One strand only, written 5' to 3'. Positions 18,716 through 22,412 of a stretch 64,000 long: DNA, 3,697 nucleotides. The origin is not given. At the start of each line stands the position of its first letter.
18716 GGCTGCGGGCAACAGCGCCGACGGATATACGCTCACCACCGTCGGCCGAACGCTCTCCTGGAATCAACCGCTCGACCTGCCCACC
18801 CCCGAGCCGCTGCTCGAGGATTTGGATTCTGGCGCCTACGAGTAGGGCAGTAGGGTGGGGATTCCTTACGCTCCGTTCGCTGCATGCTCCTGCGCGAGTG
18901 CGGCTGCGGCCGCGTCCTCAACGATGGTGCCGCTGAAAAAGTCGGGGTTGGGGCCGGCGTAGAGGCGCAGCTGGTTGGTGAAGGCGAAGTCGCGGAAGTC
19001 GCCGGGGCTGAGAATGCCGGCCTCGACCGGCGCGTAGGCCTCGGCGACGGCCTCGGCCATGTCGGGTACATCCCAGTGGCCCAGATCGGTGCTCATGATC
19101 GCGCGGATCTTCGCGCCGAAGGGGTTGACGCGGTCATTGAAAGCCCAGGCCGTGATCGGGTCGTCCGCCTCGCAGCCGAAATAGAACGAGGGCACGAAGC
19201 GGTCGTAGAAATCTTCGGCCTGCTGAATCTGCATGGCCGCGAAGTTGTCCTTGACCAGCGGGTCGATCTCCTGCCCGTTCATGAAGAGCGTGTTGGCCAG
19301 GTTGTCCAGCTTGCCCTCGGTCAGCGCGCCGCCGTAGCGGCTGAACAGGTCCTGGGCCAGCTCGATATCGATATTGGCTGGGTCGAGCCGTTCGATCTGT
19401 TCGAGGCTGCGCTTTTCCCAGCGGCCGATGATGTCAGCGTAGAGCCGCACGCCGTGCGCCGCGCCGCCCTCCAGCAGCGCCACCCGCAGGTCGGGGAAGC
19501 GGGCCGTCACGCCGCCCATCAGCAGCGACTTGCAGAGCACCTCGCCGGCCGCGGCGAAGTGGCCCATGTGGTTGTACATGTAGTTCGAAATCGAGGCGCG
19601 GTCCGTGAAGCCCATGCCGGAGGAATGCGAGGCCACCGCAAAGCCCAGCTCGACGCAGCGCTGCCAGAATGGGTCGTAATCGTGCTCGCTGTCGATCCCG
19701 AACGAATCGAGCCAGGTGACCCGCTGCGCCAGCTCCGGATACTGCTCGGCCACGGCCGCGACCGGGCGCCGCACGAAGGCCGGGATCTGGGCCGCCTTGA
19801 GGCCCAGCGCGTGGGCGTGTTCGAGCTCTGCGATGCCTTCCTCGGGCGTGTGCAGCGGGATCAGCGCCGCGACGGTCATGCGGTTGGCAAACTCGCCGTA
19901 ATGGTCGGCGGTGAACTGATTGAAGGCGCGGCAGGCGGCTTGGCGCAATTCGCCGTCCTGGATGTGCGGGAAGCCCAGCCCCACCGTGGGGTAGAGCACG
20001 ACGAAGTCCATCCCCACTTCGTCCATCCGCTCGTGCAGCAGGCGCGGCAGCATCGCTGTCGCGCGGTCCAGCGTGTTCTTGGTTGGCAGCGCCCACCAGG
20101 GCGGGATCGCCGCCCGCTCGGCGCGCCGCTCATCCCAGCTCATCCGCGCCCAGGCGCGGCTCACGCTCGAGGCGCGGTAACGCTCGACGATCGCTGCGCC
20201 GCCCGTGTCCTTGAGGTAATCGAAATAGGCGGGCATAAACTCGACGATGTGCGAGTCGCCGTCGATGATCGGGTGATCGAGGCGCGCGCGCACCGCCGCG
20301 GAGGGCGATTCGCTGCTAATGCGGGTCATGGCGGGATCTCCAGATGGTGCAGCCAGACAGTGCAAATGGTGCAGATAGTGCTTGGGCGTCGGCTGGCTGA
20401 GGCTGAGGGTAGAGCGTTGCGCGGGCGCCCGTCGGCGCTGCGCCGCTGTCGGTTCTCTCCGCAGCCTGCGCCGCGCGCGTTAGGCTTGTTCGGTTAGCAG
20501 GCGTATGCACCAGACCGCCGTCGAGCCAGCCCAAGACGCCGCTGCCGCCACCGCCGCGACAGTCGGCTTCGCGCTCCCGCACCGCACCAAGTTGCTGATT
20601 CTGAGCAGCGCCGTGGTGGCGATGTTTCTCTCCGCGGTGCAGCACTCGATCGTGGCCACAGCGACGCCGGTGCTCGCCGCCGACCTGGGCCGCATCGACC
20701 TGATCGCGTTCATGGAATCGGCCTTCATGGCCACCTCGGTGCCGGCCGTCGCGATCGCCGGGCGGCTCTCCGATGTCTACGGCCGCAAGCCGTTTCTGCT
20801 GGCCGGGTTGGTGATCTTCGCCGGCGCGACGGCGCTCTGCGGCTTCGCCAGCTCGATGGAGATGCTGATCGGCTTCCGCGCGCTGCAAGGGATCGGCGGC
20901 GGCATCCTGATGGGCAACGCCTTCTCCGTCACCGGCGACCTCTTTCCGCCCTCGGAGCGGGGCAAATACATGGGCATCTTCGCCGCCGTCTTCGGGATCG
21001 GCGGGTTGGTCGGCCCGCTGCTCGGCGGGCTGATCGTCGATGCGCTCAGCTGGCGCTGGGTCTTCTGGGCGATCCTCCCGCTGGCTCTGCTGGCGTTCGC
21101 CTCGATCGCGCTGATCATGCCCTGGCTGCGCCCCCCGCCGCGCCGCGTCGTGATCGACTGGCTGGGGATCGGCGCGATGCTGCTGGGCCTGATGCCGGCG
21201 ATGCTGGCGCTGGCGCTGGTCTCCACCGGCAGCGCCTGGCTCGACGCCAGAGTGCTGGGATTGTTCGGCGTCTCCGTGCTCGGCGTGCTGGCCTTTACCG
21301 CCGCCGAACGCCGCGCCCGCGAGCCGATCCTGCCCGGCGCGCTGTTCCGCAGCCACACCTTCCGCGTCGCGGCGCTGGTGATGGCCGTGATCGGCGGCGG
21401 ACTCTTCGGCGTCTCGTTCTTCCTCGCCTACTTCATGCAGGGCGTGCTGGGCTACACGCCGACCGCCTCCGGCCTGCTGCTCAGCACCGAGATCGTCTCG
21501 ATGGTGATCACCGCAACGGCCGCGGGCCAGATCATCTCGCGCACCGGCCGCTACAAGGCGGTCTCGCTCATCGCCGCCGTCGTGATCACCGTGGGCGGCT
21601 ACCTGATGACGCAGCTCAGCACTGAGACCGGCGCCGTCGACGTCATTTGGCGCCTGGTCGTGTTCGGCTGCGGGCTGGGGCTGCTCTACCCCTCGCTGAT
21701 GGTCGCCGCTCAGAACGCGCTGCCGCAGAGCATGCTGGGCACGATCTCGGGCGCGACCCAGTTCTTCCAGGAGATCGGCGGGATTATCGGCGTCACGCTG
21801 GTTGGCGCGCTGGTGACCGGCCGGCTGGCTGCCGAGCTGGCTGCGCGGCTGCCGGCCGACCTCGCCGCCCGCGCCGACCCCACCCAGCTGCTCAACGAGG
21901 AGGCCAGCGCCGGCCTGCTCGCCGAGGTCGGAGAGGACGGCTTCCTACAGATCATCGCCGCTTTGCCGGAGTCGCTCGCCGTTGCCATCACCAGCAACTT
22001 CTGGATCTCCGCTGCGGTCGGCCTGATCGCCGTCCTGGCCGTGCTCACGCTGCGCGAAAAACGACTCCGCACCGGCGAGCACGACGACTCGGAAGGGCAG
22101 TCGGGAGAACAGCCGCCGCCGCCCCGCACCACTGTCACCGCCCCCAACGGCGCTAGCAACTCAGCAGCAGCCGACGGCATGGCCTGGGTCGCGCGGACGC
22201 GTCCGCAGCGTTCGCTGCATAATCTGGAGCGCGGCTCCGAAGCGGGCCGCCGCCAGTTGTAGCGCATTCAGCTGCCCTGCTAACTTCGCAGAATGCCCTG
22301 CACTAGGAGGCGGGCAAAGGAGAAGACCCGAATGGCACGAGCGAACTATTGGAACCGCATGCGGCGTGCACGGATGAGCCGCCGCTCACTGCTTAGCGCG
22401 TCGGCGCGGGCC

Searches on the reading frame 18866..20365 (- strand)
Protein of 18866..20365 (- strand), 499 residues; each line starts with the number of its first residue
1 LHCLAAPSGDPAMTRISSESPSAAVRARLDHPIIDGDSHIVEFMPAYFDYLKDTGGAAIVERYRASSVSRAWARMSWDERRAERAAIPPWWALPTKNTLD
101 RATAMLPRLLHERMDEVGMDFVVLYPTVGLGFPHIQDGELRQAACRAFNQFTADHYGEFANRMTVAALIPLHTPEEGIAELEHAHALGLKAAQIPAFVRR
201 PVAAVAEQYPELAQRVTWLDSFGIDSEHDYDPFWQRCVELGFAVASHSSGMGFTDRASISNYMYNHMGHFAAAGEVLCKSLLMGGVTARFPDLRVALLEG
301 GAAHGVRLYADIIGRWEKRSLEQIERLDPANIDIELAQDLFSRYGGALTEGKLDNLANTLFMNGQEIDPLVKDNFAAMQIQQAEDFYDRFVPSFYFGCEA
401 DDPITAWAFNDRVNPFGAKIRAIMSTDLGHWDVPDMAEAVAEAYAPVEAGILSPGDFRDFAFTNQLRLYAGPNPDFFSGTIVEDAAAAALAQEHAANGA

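Call 69: search_protein_families(library=pfam, proteins=[window:18866-20365:-], max_evalue=0.001)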
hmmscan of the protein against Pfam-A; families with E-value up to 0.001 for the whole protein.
window:18866-20365:- (499 aa): 1 family
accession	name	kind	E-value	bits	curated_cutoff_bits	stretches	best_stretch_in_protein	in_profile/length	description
PF04909.20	Amidohydro_2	-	1.8e-08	35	26.4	1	134-307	51-190/289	Amidohydrolase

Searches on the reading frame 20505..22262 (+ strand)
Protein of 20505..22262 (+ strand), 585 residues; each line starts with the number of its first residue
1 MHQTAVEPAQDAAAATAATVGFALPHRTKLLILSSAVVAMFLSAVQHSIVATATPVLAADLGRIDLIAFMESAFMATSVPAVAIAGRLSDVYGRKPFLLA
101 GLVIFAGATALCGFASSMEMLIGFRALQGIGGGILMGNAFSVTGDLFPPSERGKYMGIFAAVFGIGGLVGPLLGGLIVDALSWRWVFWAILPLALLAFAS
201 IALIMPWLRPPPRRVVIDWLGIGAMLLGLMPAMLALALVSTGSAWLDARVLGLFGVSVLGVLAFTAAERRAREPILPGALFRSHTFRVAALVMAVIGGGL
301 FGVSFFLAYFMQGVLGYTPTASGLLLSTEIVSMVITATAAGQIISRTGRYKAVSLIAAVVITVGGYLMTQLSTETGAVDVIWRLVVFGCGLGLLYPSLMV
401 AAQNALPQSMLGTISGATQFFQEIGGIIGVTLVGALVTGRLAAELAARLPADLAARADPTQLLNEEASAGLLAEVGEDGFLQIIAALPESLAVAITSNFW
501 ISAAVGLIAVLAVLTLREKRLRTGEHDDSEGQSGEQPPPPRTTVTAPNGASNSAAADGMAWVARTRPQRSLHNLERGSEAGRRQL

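Call 69: search_protein_families(library=pfam, proteins=[window:20505-22262:+], max_evalue=0.001)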
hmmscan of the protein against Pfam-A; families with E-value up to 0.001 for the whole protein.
window:20505-22262:+ (585 aa): 4 families
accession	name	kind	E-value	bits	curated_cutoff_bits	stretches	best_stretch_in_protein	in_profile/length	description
PF07690.21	MFS_1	-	7.1e-55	186.7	33.4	1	38-429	3-346/347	Major Facilitator Superfamily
PF00083.30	Sugar_tr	-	3.4e-10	39.8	22.3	1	67-201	48-188/452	Sugar (and other) transporter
PF06609.19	TRI12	-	4.4e-09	35.8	23.2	1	31-314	42-338/599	Fungal trichothecene efflux pump (TRI12)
PF12832.13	MFS_1_like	-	4.3e-07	29.8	25.2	1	77-188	259-372/373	MFS_1 like family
